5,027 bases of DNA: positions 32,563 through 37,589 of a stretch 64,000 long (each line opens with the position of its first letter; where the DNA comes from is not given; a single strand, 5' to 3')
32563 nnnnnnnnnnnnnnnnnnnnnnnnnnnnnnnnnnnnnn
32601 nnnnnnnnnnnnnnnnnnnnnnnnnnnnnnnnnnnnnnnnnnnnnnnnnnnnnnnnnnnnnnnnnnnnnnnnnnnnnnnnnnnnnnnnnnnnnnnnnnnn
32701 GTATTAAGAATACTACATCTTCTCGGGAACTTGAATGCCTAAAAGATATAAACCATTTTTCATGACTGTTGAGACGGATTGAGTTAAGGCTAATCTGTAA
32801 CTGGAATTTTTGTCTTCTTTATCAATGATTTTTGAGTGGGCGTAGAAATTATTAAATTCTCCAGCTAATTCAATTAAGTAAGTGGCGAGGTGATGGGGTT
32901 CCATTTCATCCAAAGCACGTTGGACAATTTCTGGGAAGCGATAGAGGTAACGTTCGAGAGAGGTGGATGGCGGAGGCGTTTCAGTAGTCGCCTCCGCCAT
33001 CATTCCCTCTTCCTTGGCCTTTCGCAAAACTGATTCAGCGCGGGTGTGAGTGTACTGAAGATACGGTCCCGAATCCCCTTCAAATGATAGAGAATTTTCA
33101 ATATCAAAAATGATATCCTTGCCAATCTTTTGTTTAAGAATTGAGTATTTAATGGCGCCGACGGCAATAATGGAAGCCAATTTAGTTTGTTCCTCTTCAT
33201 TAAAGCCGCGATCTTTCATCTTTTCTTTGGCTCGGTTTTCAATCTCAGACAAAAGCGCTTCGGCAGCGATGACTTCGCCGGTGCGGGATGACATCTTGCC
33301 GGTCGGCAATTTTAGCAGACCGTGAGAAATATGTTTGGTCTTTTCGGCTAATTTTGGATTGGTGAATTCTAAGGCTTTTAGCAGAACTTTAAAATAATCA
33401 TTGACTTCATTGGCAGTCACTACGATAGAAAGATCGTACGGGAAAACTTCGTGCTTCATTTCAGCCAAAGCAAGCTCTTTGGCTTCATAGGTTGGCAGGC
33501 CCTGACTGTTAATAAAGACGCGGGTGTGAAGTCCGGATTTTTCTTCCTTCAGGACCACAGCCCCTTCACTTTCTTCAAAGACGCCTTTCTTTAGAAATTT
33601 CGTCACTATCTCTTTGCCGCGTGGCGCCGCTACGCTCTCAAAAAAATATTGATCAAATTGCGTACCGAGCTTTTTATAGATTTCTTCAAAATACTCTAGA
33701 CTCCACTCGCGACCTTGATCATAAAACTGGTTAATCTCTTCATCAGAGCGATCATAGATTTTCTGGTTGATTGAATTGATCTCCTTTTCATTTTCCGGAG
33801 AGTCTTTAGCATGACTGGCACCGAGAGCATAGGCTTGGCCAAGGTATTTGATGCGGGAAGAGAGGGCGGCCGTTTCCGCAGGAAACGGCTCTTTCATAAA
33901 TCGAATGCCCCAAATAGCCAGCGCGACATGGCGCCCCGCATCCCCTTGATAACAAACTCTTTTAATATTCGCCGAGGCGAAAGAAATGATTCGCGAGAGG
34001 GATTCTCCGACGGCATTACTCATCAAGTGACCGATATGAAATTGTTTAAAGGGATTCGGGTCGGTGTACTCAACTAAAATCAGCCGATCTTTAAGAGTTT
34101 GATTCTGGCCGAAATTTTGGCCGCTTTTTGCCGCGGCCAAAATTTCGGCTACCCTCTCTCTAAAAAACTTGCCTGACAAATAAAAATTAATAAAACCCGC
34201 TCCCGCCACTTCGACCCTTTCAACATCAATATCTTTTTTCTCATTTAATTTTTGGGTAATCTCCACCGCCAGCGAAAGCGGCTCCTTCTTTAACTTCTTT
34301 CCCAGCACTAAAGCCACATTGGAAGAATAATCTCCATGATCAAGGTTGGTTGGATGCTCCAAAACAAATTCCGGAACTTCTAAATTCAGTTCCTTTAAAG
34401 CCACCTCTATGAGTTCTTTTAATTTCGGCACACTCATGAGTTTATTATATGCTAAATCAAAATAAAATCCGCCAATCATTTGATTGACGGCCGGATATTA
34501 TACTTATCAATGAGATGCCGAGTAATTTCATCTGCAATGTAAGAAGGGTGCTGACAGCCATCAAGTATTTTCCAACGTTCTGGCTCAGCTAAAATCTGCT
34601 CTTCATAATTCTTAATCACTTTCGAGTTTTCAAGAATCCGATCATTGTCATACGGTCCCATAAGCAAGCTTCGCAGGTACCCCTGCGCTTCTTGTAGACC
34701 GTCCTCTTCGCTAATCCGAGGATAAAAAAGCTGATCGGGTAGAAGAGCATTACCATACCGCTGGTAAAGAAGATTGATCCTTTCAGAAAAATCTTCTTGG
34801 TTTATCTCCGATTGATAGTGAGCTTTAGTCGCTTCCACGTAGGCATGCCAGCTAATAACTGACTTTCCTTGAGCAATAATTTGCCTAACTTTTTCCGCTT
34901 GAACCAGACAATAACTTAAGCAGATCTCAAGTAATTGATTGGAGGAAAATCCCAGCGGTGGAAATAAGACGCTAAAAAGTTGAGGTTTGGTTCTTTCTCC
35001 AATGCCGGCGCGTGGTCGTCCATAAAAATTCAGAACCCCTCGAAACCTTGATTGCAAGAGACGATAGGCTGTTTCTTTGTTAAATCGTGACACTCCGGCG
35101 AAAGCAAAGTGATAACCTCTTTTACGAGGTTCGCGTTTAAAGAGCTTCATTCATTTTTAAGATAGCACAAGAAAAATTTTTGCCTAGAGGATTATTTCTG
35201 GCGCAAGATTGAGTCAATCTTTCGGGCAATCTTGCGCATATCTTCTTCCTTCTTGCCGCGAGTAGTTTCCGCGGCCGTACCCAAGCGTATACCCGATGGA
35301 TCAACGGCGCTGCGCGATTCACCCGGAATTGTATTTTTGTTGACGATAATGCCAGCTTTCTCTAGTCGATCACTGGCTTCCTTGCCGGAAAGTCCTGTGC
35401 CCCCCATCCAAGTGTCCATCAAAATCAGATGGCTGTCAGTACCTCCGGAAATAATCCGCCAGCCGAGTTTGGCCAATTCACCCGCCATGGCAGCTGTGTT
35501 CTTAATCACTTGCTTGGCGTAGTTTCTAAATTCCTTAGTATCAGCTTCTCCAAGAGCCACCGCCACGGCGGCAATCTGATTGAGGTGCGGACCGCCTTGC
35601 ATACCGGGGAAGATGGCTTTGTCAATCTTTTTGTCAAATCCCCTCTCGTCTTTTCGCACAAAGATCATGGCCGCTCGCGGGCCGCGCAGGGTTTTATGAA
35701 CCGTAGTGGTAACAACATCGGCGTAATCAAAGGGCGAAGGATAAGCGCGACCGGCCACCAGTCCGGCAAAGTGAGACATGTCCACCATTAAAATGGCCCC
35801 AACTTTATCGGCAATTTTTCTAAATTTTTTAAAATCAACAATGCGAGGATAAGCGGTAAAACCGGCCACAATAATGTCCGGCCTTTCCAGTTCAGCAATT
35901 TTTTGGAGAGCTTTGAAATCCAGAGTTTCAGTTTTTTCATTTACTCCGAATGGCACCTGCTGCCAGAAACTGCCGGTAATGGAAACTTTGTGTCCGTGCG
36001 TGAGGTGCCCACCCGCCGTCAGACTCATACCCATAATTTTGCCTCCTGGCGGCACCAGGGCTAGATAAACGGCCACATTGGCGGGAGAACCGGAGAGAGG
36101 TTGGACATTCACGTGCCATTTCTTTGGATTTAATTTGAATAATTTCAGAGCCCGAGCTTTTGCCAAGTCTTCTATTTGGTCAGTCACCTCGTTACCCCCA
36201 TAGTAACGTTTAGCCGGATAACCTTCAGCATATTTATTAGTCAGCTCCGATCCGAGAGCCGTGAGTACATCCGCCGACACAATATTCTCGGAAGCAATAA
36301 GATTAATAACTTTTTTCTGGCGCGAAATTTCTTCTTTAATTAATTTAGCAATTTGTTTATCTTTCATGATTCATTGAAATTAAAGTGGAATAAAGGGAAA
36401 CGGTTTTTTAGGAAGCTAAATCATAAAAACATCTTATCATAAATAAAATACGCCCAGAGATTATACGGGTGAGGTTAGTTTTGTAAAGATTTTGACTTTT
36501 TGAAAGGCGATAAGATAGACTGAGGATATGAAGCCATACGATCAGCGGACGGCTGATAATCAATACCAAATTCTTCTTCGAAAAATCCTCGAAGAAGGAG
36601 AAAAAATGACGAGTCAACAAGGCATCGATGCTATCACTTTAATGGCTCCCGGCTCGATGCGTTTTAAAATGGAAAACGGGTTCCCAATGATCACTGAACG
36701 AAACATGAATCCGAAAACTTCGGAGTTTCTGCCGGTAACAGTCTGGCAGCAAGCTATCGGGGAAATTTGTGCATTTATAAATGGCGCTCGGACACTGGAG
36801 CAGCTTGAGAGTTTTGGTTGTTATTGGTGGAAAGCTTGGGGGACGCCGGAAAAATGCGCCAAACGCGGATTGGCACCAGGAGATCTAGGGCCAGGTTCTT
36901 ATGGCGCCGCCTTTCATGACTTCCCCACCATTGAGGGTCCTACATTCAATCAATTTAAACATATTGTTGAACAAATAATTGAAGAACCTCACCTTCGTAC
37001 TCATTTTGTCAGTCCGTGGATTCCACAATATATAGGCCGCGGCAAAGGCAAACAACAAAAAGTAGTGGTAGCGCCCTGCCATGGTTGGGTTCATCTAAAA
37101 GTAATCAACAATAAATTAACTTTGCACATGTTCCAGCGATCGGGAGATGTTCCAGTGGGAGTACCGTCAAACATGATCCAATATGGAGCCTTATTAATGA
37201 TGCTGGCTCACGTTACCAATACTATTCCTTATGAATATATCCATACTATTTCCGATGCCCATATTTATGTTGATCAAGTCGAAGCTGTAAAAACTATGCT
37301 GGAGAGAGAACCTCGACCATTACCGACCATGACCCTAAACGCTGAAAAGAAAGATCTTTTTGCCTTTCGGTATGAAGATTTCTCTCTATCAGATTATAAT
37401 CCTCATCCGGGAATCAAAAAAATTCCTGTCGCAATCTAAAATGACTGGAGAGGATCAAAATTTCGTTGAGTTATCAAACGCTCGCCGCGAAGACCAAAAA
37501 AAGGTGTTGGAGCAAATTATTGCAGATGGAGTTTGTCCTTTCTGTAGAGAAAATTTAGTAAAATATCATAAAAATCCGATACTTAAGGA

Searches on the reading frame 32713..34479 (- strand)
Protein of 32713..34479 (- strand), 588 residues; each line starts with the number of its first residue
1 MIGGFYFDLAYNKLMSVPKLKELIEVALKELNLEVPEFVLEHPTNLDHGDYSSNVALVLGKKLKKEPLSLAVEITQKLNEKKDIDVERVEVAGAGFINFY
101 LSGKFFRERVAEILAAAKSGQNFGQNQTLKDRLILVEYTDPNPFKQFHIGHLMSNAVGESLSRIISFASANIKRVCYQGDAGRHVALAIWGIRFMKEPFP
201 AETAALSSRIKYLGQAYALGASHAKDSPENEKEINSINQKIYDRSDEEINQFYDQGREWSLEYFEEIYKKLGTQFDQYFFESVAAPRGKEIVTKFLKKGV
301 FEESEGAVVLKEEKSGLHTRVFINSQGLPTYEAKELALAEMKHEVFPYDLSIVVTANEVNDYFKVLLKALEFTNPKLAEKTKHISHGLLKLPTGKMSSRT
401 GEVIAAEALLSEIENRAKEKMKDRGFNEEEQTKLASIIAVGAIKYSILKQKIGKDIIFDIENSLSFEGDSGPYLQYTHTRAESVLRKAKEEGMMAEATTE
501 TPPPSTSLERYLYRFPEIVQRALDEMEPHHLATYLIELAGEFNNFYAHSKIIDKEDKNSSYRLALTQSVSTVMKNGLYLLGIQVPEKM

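Call 77: search_protein_families(library=pfam, proteins=[window:32713-34479:-], max_evalue=0.00001)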
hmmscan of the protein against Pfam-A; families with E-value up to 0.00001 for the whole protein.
window:32713-34479:- (588 aa): 3 families
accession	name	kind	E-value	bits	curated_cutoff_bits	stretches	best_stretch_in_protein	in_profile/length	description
PF00750.26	tRNA-synt_1d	-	3.2e-35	122.2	23.3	1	121-459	10-348/349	tRNA synthetases class I (R), catalytic domain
PF05746.21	DALR_1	-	3.3e-33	114.7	22.3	1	474-588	1-117/117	DALR anticodon binding domain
PF03485.21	Arg_tRNA_synt_N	-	5e-22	78.8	21.5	1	19-101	2-85/85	Arginyl tRNA synthetase N terminal domain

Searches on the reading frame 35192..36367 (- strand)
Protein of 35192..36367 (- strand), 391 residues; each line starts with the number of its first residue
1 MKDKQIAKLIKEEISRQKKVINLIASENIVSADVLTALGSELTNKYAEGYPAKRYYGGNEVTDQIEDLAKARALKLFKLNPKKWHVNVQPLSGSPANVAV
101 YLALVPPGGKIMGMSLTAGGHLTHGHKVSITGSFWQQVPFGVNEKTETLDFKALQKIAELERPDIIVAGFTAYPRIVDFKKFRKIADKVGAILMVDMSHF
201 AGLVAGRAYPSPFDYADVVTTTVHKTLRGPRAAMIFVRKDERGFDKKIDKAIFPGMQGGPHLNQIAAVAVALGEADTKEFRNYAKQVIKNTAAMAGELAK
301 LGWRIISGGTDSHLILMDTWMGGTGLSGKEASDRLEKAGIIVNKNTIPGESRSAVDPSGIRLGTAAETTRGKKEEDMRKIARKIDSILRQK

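Call 77: search_protein_families(library=pfam, proteins=[window:35192-36367:-], max_evalue=0.00001)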
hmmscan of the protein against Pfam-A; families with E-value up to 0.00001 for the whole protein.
window:35192-36367:- (391 aa): 2 families
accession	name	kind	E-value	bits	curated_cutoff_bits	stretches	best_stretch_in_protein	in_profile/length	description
PF00464.25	SHMT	-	1.8e-159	531.1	27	1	2-382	4-397/399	Serine hydroxymethyltransferase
PF00155.27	Aminotran_1_2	-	3.6e-06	26.9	19.7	1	82-370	63-351/361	Aminotransferase class I and II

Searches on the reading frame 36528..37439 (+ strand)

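Call 77: search_protein_families(library=pfam, proteins=[window:36528-37439:+], max_evalue=0.00001)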
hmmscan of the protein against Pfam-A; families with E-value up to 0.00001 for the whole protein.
window:36528-37439:+ (303 aa): 1 family
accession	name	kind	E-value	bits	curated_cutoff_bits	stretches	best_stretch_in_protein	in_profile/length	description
PF00303.24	Thymidylat_synt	-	1.1e-63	215.4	24.3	1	11-298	1-262/266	Thymidylate synthase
